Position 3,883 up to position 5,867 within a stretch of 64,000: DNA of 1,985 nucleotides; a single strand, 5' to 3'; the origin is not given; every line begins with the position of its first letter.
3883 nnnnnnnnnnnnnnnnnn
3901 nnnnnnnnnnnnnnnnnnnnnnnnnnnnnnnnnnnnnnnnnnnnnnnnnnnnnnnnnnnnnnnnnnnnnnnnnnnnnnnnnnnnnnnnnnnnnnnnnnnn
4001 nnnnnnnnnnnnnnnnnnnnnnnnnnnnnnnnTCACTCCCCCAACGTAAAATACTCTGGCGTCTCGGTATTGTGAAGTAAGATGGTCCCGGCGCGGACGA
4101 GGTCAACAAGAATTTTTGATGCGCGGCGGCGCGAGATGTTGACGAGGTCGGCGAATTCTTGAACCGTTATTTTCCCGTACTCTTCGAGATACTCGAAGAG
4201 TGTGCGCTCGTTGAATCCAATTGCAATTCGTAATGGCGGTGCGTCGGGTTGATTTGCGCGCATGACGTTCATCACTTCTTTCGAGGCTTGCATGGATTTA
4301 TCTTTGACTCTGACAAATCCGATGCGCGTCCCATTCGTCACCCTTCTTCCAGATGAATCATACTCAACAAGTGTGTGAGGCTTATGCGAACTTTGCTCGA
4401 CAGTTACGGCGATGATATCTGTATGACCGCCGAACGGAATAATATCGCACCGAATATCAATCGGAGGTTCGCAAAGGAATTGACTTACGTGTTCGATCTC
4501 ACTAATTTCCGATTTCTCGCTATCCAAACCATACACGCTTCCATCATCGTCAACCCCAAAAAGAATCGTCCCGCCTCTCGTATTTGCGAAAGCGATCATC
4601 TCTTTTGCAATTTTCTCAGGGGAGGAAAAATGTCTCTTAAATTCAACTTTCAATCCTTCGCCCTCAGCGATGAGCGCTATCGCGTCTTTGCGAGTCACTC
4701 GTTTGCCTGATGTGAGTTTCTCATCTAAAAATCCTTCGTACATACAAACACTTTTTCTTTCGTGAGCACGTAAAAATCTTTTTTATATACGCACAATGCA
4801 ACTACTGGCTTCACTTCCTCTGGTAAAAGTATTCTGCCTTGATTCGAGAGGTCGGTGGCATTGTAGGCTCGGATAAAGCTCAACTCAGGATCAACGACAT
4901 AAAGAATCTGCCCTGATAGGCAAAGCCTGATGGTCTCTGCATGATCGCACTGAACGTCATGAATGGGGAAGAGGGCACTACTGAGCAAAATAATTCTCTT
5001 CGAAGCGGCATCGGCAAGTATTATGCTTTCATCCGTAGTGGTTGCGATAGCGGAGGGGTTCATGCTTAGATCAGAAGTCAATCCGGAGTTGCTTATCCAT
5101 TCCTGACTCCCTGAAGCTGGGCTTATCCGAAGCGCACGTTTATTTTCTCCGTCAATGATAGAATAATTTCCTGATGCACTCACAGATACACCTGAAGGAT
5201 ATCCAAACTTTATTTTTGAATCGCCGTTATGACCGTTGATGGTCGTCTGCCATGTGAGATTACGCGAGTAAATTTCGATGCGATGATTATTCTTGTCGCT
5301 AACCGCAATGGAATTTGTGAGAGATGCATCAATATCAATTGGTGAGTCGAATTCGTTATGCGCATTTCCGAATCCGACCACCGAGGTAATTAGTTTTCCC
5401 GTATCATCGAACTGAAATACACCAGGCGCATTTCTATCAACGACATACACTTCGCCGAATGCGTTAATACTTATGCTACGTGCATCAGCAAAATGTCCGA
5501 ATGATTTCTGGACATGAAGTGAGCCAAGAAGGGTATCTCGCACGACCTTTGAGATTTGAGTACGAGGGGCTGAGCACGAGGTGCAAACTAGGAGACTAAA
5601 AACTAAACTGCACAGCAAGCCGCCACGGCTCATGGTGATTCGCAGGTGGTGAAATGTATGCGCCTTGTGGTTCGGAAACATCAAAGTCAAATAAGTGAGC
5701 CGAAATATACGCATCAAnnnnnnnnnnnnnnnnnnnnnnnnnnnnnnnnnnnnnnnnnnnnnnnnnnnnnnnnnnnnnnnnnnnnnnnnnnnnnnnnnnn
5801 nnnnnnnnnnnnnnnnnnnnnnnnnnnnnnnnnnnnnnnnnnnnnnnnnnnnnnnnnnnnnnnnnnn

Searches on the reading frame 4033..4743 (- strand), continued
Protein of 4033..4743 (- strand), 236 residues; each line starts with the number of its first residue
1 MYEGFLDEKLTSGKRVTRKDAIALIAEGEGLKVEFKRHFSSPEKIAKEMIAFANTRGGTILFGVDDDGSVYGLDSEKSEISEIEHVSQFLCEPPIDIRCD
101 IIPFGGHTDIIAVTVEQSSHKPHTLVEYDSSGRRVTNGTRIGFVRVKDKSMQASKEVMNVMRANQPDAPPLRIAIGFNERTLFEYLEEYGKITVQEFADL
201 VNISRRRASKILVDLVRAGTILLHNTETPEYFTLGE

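Call 59: find_encoding_contigs(protein=P0027, flank=6000, max_places=1)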
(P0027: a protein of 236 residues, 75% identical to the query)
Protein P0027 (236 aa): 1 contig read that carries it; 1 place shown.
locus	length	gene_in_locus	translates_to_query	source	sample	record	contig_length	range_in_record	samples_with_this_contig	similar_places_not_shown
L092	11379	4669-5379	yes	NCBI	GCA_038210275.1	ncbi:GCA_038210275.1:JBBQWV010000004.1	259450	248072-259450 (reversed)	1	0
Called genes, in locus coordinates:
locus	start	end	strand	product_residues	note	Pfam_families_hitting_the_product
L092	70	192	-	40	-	-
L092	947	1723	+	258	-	PF00142:Fer4_NifH (weak), PF01656:CbiA, PF06564:CBP_BcsQ, PF09140:MipZ (weak), PF10609:ParA, PF13614:AAA_31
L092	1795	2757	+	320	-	PF02195:ParB_N, PF17762:HTH_ParB, PF23552:ParB_C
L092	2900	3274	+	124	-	PF01042:Ribonuc_L-PSP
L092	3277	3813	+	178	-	PF18935:DUF5683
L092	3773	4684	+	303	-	PF01436:NHL (faint)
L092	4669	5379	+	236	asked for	PF04326:SLFN_AlbA_2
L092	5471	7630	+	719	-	PF02012:BNR (faint), PF14870:PSII_BNR (faint), PF07494:Reg_prop (faint), PF25852:DUF6242_C (weak), PF15902:Sortilin-Vps10 (weak), PF18962:Por_Secre_tail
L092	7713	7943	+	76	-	-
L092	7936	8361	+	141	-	PF13470:PIN_3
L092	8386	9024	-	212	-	PF00849:PseudoU_synth_2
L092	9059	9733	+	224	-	-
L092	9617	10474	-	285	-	PF04079:SMC_ScpB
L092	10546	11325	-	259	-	PF02616:SMC_ScpA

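Call 60: find_encoding_contigs(protein=P0019, flank=6000, max_places=1)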
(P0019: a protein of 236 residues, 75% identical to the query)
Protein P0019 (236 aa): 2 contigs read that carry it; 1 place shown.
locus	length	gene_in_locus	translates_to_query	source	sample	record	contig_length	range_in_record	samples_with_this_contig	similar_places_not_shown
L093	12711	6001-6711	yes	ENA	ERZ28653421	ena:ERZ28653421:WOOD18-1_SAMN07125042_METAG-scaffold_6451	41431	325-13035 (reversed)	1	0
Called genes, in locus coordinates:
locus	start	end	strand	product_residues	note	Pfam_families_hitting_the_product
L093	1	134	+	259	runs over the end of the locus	PF13715:CarbopepD_reg_2, PF13620:CarboxypepD_reg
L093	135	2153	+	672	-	PF02012:BNR (faint), PF15902:Sortilin-Vps10 (faint), PF25852:DUF6242_C (faint), PF18962:Por_Secre_tail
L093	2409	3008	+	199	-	-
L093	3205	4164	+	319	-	PF02195:ParB_N, PF17762:HTH_ParB, PF23552:ParB_C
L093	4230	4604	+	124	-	PF01042:Ribonuc_L-PSP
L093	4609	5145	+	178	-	PF18935:DUF5683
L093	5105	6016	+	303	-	PF01436:NHL (faint)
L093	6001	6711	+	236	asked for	PF04326:SLFN_AlbA_2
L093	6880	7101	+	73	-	-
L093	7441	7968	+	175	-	-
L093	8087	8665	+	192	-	-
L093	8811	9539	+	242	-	-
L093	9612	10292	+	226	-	-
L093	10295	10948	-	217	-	PF00849:PseudoU_synth_2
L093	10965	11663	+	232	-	-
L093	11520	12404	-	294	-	PF04079:SMC_ScpB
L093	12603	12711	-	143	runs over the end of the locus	?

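Call 65: search_solved_structures(query=window:4033-4743:-, max_evalue=0.01, show_alignments=1)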
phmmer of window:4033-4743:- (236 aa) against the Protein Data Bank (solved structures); distinct sequences matched with E-value up to 0.01: 3.
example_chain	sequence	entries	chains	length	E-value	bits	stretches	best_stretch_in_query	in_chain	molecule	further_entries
5yd0_A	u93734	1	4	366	0.0033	20.2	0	37-75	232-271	Schlafen 8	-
7eg0_B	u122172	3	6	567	0.0053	19.5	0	45-86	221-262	Schlafen family member 12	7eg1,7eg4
7lrc_A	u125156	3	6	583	0.0057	19.4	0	45-86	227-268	Schlafen family member 12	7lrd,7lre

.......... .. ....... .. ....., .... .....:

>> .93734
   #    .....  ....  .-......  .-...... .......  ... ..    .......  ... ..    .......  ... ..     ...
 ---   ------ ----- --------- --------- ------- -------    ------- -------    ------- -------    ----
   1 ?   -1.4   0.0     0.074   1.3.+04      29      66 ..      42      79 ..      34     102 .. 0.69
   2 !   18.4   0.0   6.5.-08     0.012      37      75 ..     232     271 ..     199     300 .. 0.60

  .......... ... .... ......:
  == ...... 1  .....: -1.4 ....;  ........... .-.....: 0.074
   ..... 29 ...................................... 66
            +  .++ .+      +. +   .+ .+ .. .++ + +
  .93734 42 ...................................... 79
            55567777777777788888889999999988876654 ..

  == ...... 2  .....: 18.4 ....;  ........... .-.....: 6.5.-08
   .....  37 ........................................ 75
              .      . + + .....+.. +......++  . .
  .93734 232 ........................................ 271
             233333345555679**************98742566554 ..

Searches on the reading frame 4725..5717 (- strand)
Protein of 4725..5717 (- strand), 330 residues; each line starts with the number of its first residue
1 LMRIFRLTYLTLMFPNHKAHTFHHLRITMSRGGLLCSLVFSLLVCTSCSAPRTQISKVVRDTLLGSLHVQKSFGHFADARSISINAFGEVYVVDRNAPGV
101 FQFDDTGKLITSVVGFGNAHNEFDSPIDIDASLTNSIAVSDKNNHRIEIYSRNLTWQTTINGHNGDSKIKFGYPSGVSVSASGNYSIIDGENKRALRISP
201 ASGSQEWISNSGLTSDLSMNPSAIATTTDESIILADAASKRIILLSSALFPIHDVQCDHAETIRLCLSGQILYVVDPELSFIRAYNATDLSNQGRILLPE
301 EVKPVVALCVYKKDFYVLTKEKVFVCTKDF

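Call 3: search_protein_families(library=pfam, proteins=[window:4725-5717:-], max_evalue=0.1)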
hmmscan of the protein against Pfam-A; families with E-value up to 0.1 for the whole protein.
window:4725-5717:- (330 aa): 2 families
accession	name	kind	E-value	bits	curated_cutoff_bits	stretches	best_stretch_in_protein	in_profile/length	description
PF01436.27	NHL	-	7e-10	38.9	20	1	123-150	1-28/28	NHL repeat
PF17170.10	DUF5128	-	0.0029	17.3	22.9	1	88-151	54-118/321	6-bladed beta-propeller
